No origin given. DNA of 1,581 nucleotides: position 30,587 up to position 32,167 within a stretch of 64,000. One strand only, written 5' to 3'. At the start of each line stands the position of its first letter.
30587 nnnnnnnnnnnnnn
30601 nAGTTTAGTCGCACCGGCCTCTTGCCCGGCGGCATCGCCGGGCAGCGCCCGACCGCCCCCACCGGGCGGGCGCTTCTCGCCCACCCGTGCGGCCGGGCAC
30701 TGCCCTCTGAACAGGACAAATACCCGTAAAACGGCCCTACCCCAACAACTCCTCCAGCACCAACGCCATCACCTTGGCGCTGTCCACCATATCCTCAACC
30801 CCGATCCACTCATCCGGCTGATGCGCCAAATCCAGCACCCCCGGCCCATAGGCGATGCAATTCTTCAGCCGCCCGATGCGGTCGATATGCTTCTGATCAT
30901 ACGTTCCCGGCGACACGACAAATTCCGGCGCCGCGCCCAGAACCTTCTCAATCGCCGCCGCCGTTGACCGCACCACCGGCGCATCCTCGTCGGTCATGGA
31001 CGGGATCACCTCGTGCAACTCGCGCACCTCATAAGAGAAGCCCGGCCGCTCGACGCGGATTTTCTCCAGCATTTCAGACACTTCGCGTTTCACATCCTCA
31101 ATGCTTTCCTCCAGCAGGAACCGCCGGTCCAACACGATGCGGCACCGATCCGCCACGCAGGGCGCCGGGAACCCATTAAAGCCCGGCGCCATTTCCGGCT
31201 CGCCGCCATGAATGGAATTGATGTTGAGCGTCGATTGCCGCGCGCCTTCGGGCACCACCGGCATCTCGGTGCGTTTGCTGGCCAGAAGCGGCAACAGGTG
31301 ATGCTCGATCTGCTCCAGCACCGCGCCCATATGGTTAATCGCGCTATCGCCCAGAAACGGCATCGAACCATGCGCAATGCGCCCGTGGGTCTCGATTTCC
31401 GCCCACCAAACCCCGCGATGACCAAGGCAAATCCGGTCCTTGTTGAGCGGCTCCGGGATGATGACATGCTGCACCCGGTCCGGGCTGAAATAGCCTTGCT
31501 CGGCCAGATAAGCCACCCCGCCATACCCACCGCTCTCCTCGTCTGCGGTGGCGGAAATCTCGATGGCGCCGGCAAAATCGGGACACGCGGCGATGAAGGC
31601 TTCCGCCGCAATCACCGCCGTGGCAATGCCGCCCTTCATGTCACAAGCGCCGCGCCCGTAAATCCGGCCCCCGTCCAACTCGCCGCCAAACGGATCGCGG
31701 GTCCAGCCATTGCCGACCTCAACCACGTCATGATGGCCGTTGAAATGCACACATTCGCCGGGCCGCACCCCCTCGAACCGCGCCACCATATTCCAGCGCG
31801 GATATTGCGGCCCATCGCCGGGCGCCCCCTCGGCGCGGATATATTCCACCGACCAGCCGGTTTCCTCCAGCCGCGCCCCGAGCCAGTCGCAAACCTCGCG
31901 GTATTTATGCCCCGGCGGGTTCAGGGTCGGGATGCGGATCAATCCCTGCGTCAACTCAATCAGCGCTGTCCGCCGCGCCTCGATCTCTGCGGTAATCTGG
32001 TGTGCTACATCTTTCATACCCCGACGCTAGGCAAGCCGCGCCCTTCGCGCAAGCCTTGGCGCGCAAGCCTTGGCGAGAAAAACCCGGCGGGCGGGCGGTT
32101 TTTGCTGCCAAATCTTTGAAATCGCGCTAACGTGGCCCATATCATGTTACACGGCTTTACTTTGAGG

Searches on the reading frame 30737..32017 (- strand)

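Call 9: search_protein_families(library=pfam, proteins=[window:30737-32017:-], max_evalue=0.001)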
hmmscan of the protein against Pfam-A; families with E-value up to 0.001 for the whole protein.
window:30737-32017:- (426 aa): 3 families
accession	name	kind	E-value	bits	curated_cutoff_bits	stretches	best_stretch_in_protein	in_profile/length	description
PF01546.33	Peptidase_M20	-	8.5e-35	121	24.6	1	92-422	2-205/206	Peptidase family M20/M25/M40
PF07687.19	M20_dimer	-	4e-16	59.3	21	1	199-320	2-102/107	Peptidase dimerisation domain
PF04389.22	Peptidase_M28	-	0.00062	20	21.3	1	76-172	1-78/193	Peptidase family M28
